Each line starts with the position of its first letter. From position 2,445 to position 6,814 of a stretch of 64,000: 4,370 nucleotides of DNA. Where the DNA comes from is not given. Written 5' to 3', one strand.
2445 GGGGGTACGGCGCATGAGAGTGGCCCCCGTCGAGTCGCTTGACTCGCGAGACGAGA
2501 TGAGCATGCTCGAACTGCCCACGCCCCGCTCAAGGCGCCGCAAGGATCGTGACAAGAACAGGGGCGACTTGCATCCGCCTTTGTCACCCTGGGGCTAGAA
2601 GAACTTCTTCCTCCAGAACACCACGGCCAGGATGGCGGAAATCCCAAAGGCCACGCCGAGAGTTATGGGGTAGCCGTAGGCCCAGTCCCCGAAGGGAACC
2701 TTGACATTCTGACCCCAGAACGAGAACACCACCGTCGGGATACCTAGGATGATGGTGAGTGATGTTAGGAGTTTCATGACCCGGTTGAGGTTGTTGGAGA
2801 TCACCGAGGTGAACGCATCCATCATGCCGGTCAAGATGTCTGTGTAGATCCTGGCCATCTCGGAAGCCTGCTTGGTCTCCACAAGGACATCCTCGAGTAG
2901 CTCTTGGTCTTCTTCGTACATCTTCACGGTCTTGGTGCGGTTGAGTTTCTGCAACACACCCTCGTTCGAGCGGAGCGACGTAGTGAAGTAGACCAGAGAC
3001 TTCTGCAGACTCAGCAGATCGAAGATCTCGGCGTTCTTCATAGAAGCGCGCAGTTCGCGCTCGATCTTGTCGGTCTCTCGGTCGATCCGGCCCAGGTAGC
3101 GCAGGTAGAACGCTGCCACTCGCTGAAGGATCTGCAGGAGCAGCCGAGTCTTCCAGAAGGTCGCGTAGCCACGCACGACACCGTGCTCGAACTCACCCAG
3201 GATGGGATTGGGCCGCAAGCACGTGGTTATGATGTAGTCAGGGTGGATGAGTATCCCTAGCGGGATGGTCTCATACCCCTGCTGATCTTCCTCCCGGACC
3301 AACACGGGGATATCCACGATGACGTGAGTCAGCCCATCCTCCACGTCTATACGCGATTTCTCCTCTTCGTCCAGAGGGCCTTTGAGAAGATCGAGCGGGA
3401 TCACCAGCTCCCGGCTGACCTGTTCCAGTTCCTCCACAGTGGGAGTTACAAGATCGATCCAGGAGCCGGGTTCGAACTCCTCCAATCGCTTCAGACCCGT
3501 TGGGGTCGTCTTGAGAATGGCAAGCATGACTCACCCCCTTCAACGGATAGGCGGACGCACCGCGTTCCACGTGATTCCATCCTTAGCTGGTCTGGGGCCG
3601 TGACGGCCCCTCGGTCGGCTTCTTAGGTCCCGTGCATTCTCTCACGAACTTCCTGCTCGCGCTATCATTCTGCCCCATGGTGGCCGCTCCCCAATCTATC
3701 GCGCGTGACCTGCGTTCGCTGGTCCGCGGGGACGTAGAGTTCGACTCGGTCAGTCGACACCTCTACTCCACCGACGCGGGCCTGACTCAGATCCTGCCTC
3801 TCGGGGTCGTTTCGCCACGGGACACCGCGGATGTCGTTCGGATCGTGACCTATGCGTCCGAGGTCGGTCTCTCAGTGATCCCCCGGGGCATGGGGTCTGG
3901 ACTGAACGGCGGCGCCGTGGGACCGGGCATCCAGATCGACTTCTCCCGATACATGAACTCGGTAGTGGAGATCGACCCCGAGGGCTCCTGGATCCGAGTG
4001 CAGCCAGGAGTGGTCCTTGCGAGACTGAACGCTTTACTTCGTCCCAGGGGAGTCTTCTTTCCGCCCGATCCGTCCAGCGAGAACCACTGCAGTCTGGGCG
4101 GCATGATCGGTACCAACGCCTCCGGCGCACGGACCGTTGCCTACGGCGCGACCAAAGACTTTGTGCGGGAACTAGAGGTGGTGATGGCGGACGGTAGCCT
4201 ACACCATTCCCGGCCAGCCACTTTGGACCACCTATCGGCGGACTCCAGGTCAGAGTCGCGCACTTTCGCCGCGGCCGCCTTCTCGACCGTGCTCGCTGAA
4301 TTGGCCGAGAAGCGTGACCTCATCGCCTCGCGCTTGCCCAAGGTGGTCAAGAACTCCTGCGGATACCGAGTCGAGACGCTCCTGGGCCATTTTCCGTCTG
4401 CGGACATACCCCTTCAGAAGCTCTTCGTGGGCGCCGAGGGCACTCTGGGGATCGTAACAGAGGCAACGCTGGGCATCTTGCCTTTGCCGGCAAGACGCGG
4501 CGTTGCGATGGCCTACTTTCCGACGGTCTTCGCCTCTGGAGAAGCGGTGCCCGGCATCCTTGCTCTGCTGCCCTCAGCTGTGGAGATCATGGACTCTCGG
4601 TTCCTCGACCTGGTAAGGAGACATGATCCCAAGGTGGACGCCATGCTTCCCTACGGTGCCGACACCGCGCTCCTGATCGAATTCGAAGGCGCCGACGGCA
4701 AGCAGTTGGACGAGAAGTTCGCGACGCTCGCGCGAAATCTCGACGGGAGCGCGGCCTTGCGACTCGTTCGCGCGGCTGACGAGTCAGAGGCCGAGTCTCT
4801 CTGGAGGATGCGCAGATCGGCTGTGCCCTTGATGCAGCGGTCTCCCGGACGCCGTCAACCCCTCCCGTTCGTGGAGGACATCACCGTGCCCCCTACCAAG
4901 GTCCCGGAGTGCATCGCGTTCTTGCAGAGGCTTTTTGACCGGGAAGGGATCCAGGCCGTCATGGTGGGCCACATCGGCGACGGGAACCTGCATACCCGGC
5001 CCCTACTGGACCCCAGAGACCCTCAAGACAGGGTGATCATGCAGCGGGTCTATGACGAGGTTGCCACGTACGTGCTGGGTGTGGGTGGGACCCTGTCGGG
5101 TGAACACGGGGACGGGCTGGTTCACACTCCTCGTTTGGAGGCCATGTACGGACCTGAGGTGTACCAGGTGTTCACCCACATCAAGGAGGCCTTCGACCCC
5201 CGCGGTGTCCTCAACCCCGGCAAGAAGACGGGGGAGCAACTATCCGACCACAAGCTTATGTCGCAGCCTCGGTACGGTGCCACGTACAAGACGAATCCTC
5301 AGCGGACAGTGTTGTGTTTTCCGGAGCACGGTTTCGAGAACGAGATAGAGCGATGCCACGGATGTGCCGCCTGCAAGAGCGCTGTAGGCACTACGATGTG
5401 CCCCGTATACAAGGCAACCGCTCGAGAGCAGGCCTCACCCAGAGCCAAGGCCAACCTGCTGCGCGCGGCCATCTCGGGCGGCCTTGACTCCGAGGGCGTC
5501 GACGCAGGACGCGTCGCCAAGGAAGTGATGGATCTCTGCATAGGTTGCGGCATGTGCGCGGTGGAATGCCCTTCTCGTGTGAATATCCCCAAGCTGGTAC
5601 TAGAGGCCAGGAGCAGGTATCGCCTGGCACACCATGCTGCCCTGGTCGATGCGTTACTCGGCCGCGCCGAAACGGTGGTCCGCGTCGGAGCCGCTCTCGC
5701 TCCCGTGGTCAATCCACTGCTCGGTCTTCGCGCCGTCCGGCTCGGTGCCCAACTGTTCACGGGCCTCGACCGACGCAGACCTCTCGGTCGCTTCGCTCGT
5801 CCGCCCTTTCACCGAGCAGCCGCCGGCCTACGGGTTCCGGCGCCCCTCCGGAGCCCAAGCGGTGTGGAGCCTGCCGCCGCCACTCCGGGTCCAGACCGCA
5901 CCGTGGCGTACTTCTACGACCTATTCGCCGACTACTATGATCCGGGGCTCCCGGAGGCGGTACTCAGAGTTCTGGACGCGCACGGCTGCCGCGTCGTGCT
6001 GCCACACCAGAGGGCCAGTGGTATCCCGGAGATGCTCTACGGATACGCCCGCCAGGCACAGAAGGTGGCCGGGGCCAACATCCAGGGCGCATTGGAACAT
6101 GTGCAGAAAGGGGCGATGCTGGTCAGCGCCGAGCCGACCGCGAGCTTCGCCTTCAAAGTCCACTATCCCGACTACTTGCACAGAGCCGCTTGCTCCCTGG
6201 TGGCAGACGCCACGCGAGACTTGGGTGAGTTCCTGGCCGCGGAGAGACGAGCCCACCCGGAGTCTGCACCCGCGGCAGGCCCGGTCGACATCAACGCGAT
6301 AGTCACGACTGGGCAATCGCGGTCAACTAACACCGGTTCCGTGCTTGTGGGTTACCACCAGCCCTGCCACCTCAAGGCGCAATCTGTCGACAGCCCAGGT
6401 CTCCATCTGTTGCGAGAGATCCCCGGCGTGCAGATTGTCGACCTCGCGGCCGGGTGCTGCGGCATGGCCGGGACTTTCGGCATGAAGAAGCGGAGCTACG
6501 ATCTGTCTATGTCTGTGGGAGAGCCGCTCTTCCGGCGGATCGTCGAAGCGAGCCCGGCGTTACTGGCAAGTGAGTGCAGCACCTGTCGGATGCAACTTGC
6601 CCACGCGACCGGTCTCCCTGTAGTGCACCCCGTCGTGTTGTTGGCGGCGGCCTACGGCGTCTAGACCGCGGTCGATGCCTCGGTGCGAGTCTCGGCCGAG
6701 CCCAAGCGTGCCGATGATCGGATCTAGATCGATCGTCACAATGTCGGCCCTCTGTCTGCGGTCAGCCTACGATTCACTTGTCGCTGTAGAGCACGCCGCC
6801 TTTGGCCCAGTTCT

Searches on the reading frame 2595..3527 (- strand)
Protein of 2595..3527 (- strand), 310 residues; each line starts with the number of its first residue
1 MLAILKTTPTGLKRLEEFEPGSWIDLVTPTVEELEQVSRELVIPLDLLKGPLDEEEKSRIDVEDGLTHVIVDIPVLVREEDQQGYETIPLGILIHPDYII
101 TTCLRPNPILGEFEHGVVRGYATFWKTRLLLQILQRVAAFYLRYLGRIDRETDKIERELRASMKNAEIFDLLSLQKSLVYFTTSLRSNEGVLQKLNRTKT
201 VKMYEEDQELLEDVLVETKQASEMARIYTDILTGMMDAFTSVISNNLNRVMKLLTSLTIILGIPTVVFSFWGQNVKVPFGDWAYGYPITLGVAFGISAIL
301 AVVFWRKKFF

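Call 68: search_protein_families(library=pfam, proteins=[window:2595-3527:-], max_evalue=0.0001)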
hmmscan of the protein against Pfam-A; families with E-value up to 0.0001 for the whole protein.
window:2595-3527:- (310 aa): 1 family
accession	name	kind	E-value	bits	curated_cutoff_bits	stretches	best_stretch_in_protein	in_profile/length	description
PF01544.23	CorA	-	1.6e-56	192.2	27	1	22-305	5-291/292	CorA-like Mg2+ transporter protein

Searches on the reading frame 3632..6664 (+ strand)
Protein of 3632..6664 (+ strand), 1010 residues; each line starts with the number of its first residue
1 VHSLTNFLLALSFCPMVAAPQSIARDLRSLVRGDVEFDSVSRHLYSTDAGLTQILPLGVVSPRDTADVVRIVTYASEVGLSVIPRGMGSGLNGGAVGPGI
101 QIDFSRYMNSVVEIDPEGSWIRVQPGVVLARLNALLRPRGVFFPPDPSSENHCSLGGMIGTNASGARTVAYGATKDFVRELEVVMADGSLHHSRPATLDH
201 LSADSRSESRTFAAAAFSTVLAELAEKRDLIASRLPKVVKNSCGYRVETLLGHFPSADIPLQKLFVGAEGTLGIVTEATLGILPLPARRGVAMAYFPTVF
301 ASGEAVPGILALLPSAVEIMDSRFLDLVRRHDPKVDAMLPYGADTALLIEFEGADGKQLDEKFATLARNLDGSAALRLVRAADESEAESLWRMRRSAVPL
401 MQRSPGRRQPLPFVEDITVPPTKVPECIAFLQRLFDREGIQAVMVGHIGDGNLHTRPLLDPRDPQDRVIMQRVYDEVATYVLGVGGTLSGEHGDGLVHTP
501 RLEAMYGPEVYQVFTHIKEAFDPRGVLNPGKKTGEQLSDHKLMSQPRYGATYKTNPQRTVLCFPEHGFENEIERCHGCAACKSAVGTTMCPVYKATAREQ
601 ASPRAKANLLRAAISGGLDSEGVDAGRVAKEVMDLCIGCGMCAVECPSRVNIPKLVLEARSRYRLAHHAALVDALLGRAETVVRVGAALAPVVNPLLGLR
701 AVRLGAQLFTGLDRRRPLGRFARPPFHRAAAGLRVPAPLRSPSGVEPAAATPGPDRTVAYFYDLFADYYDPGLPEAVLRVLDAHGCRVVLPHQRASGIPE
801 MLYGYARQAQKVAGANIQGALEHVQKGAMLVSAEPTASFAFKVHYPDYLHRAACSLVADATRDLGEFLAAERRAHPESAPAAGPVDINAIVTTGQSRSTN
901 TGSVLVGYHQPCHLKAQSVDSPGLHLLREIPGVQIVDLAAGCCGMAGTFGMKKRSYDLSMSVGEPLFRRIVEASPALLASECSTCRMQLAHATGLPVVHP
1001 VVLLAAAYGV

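Call 68: search_protein_families(library=pfam, proteins=[window:3632-6664:+], max_evalue=0.0001)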
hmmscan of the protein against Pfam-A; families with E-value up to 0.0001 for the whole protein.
window:3632-6664:+ (1010 aa): 5 families
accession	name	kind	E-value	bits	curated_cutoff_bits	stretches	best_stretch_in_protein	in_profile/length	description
PF02913.24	FAD-oxidase_C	-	2.8e-60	204.5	21.2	1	286-531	2-247/248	FAD linked oxidases, C-terminal domain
PF01565.28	FAD_binding_4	-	1.3e-39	135.5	26.4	1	56-192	1-137/139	FAD binding domain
PF02754.22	CCG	-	1.6e-12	47.8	20.6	1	906-989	1-84/85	Cysteine-rich domain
PF13183.11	Fer4_8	-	5.3e-10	40.1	27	1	571-649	1-67/68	4Fe-4S dicluster domain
PF13534.11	Fer4_17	-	8.5e-09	36.3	22.2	1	574-650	1-60/61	4Fe-4S dicluster domain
